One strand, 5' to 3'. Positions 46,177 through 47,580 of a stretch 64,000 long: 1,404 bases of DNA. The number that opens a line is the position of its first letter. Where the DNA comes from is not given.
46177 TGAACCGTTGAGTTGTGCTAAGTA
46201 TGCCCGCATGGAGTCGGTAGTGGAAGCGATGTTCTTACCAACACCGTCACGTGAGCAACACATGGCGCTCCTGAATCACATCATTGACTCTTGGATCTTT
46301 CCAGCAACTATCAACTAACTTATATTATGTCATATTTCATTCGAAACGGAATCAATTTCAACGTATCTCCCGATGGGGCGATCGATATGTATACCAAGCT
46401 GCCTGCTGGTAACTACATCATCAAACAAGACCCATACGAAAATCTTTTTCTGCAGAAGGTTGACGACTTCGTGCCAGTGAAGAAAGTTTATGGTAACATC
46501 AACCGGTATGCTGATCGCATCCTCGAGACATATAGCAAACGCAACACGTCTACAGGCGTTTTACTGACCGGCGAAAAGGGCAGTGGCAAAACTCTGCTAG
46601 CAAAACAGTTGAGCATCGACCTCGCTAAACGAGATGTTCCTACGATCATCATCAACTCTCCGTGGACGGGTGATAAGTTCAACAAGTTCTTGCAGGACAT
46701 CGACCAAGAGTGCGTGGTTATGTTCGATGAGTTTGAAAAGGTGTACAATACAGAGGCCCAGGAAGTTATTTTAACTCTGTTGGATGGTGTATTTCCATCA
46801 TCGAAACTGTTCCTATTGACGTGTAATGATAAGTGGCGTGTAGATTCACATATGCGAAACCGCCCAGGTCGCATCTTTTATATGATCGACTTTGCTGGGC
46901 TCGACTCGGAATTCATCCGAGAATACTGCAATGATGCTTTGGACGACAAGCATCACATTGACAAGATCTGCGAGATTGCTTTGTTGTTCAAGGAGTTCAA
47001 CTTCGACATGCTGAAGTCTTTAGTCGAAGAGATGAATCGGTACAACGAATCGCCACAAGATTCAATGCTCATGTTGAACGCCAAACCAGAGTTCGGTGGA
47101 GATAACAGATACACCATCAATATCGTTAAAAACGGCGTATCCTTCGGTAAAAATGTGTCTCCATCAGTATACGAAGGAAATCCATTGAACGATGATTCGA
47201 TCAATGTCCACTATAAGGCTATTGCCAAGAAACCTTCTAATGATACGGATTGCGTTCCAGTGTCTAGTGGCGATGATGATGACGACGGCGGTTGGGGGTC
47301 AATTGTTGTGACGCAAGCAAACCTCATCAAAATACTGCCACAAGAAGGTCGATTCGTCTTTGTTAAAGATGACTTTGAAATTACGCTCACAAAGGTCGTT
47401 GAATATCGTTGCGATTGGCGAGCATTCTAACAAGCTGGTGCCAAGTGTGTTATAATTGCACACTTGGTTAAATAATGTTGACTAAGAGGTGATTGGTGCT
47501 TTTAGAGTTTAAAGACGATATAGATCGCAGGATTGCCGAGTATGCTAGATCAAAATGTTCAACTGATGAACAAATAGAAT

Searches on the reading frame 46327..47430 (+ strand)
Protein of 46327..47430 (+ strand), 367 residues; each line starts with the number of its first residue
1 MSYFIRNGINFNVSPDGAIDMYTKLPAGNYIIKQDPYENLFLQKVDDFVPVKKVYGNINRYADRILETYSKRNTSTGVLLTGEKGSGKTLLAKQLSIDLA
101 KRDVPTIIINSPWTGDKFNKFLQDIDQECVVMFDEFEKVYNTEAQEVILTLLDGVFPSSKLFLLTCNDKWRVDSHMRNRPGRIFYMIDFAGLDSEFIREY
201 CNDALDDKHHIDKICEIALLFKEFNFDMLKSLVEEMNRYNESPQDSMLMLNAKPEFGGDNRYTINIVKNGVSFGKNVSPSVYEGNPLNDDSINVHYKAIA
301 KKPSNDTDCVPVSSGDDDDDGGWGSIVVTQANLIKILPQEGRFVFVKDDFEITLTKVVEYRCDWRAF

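Call 101: search_protein_families(library=phrogs, proteins=[window:46327-47430:+], max_evalue=0.00001)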
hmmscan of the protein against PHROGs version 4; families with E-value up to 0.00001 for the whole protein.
window:46327-47430:+ (367 aa): 4 families
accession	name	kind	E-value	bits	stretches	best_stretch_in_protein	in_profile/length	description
phrog_2376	-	other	1.7e-89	301.7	1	4-276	3-278/363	ATPase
phrog_168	-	DNA, RNA and nucleotide metabolism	1.5e-08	35.7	1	73-241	40-212/314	clamp loader of DNA polymerase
phrog_7485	-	unknown function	2.5e-08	34.3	1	76-215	228-385/430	-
phrog_10401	-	other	1.4e-07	31.6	1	70-195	455-590/667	ATPase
